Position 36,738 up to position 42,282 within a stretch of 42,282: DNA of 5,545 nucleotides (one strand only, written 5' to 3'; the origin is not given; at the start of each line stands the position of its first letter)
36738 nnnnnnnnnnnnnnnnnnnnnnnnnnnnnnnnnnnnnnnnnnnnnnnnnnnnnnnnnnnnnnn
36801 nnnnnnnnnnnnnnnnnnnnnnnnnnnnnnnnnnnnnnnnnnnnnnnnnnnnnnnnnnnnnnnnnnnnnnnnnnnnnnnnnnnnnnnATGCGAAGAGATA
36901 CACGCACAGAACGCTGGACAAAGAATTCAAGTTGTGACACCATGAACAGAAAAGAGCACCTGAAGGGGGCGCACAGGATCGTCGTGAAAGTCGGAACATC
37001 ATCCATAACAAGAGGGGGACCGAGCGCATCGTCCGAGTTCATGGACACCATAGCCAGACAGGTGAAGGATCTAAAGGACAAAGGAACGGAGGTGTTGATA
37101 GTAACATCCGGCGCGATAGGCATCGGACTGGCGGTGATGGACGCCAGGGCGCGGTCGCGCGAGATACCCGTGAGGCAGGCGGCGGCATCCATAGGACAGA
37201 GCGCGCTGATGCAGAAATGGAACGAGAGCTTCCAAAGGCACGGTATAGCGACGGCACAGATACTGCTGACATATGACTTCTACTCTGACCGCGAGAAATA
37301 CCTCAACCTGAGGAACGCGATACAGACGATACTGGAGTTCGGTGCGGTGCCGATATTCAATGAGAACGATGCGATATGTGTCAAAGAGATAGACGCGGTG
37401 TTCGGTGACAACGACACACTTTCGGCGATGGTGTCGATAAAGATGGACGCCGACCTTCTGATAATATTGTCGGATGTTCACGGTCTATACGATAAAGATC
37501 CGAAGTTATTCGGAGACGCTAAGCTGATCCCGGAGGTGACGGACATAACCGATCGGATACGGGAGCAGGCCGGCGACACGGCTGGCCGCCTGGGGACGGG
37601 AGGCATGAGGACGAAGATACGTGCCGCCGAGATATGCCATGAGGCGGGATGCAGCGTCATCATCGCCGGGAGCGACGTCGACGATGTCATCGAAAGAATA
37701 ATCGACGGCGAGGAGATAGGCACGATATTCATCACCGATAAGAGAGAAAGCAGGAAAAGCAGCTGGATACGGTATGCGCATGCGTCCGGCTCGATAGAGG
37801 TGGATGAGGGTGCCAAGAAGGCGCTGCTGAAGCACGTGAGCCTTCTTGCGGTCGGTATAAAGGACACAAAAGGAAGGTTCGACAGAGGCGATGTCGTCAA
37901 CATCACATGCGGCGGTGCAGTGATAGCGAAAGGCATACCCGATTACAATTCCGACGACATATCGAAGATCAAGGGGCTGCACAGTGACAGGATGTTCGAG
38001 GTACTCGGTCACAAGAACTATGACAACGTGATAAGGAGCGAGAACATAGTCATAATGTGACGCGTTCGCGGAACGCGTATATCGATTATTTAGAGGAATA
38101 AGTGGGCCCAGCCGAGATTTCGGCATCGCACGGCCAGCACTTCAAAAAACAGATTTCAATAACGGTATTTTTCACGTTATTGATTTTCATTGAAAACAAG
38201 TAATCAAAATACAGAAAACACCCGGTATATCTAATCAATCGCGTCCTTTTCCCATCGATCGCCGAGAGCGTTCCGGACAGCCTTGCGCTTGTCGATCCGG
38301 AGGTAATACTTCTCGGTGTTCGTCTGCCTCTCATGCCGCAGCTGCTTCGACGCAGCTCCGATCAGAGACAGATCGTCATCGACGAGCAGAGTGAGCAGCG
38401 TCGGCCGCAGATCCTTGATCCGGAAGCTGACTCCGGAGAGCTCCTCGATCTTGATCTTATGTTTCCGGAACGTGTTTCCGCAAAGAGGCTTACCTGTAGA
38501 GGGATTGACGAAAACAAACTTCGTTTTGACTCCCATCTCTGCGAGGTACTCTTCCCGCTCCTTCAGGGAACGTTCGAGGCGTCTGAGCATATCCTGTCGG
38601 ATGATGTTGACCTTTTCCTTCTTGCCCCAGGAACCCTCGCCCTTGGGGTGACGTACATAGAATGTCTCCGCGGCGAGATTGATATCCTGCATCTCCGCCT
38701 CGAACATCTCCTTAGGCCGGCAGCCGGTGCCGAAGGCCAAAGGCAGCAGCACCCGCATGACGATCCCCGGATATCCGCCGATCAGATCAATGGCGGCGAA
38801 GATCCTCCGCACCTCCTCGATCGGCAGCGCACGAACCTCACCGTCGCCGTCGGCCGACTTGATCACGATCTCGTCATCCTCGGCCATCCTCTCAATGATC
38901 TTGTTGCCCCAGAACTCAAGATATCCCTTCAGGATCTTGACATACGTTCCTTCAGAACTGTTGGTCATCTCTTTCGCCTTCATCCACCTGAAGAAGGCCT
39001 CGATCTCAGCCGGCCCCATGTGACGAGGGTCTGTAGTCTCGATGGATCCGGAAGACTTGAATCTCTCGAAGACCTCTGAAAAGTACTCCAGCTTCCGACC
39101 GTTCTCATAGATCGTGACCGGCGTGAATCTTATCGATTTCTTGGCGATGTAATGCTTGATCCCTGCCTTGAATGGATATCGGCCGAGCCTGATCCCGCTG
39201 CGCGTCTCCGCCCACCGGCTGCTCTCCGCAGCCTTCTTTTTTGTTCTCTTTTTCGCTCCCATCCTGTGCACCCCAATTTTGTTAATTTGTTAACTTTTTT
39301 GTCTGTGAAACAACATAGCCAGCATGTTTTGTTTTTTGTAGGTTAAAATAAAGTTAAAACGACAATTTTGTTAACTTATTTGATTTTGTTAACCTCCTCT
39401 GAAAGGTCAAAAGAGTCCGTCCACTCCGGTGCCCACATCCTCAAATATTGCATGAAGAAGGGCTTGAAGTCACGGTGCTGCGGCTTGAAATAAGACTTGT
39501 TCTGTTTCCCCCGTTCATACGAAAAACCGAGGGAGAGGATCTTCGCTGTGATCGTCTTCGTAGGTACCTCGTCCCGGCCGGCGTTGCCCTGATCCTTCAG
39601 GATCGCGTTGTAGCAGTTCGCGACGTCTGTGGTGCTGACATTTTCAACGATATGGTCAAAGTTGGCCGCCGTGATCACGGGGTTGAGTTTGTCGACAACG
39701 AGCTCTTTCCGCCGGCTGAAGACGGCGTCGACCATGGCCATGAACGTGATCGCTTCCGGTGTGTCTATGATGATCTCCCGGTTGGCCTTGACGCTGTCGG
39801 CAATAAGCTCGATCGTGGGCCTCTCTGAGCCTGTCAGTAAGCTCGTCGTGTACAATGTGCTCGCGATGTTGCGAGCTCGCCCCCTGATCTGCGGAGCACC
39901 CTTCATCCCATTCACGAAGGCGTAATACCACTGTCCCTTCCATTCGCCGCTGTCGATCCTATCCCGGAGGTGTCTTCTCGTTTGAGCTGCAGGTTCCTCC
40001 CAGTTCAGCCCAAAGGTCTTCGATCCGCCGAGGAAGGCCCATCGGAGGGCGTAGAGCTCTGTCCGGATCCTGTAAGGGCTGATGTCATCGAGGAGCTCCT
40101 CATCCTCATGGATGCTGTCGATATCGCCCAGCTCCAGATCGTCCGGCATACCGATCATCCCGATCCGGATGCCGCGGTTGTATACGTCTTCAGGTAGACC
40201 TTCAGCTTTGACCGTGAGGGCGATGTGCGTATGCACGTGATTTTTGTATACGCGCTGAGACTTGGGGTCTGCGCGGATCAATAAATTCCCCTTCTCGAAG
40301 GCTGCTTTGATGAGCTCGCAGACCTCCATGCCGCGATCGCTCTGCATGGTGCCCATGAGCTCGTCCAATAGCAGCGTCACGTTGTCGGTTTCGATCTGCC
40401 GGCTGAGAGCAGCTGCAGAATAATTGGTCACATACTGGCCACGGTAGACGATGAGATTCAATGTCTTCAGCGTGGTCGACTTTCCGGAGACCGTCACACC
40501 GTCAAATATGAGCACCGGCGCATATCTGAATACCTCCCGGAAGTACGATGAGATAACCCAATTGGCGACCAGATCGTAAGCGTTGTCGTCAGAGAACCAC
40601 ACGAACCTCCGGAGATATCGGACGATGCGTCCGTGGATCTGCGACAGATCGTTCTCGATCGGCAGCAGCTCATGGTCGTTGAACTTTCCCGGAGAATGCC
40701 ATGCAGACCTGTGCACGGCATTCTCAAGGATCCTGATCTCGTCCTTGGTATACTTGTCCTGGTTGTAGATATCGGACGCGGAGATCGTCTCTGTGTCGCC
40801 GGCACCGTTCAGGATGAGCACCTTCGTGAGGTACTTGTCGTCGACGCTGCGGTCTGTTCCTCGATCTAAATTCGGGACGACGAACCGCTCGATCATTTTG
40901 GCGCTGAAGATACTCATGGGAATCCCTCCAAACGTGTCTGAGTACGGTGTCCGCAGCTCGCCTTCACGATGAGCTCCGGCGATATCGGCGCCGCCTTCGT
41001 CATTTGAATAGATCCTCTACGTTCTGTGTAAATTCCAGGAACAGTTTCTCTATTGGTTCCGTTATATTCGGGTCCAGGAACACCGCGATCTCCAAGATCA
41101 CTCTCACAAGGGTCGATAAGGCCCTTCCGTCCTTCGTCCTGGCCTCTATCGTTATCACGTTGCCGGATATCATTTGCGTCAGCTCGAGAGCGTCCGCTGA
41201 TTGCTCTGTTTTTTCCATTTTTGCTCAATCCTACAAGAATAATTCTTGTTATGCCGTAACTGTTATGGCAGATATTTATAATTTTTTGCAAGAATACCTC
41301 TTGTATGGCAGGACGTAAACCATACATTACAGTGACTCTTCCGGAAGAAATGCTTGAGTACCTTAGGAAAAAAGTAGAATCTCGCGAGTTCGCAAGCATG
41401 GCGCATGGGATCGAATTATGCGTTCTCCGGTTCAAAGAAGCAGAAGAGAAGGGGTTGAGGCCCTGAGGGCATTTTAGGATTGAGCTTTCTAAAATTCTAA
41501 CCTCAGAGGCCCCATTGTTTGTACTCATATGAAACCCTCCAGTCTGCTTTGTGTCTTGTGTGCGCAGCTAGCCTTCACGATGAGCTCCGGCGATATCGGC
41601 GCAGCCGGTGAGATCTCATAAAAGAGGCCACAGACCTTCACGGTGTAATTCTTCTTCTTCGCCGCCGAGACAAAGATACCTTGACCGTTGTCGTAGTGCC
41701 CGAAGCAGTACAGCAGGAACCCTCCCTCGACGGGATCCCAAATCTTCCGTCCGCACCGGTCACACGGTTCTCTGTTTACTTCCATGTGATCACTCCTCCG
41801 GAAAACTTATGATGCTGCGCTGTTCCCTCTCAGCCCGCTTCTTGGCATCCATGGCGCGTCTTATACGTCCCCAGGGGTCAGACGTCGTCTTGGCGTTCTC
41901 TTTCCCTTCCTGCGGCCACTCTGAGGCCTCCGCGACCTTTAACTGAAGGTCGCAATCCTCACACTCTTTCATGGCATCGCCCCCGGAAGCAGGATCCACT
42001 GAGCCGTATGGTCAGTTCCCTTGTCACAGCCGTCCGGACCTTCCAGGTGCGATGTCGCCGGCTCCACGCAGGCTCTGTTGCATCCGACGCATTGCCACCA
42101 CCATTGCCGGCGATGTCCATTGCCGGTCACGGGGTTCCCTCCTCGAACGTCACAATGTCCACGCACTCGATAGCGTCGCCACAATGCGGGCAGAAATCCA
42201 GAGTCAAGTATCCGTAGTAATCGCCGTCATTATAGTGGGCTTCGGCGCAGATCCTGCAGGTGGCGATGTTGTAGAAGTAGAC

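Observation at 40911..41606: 85-bp direct repeat with a 32-bp perfect core, spaced exactly 611 bp, encodes a conserved 26-aa peptide and brackets an RHH cassette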

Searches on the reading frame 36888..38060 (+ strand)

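Call 7: search_protein_families(library=pfam, proteins=[window:36888-38060:+], max_evalue=1)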
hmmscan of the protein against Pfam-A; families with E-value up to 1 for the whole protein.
window:36888-38060:+ (390 aa): 3 families
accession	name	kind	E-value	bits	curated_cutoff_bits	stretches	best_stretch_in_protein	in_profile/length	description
PF00696.33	AA_kinase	-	5.4e-45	154.4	24.9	1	30-260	2-233/234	Amino acid kinase family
PF01472.26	PUA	-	4.6e-18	65.4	24.8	1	301-369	1-70/74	PUA domain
PF16141.11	GH18_BT1044-like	-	0.072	12.7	28.7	1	100-146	280-324/325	Glycoside hydrolase family 18, BT1044-like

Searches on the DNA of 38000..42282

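Call 45: search_rna_families(source=window, start=38000, end=42282, threshold=evalue, max_evalue=1)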
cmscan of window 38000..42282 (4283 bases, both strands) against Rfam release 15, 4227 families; matches with E-value up to 1: 0.
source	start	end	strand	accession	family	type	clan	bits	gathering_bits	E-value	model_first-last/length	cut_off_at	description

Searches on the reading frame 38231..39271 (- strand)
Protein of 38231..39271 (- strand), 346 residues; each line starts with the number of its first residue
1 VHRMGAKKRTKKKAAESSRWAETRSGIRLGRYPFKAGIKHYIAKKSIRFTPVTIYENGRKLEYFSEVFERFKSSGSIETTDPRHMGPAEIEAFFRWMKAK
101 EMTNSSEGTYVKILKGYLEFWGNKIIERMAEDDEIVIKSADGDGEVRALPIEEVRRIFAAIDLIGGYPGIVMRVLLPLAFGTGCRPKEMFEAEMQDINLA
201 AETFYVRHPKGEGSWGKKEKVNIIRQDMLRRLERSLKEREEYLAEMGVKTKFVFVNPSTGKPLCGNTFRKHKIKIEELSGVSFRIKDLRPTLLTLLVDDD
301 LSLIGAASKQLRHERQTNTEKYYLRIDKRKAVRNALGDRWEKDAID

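Call 7: search_protein_families(library=pfam, proteins=[window:38231-39271:-], max_evalue=1)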
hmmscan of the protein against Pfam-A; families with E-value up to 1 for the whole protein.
window:38231-39271:- (346 aa): 2 families
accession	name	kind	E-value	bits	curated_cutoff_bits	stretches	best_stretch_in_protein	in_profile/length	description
PF00589.27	Phage_integrase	-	3.4e-13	50.2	27.1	1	151-327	5-169/172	Phage integrase family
PF13495.12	Phage_int_SAM_4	-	0.026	15.4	27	1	91-133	3-45/85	Phage integrase, N-terminal SAM-like domain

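Call 8: search_protein_families(library=phrogs, proteins=[window:38231-39271:-], max_evalue=1)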
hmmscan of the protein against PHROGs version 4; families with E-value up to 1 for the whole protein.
window:38231-39271:- (346 aa): 5 families
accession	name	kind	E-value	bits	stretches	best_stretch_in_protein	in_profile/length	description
phrog_1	-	integration and excision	9.1e-21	75.7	1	8-336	141-447/611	integrase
phrog_216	-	integration and excision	1.6e-08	35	1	119-335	40-233/301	integrase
phrog_9386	-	unknown function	0.12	13.7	1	205-256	5-54/135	-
phrog_13276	-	unknown function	0.14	12.6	0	217-246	75-104/301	-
phrog_37770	-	unknown function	0.21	12.9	0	47-76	18-47/65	-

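Call 36: search_protein_families(library=ncbifam, proteins=[window:38231-39271:-], max_evalue=1)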
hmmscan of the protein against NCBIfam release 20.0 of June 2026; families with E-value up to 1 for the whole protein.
window:38231-39271:- (346 aa): 8 families
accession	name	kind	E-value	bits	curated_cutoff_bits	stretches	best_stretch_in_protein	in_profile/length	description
NF040815.2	recomb_XerA_Arch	equivalog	4.7e-10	39.5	220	1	62-329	18-257/263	site-specific tyrosine recombinase/integron integrase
TIGR02249.1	integrase_gron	subfamily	6.5e-09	35.6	265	1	77-244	33-185/315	integron integrase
NF001399.0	PRK00283.1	subfamily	1.4e-08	34.3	279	1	78-270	44-226/300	tyrosine recombinase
TIGR02225.1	recomb_XerD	equivalog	2.9e-08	33.4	329.6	1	62-270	26-218/290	site-specific tyrosine recombinase XerD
TIGR02224.1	recomb_XerC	equivalog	1.5e-06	27.8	335.15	1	48-299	12-252/295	tyrosine recombinase XerC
NF003462.0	PRK05084.1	equivalog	1.6e-06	27.1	267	1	176-335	201-352/360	tyrosine recombinase XerS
NF002331.0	PRK01287.1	subfamily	1.8e-05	23.9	371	1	148-268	141-253/365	site-specific tyrosine recombinase XerC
NF011946.0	PRK15417.1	equivalog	0.00059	19.1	435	1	80-212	51-173/337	integron integrase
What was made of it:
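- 38231..39271 (-): Tyrosine integrase at the element's end, next to host proB (36888-38060). calls 7, 8, 36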
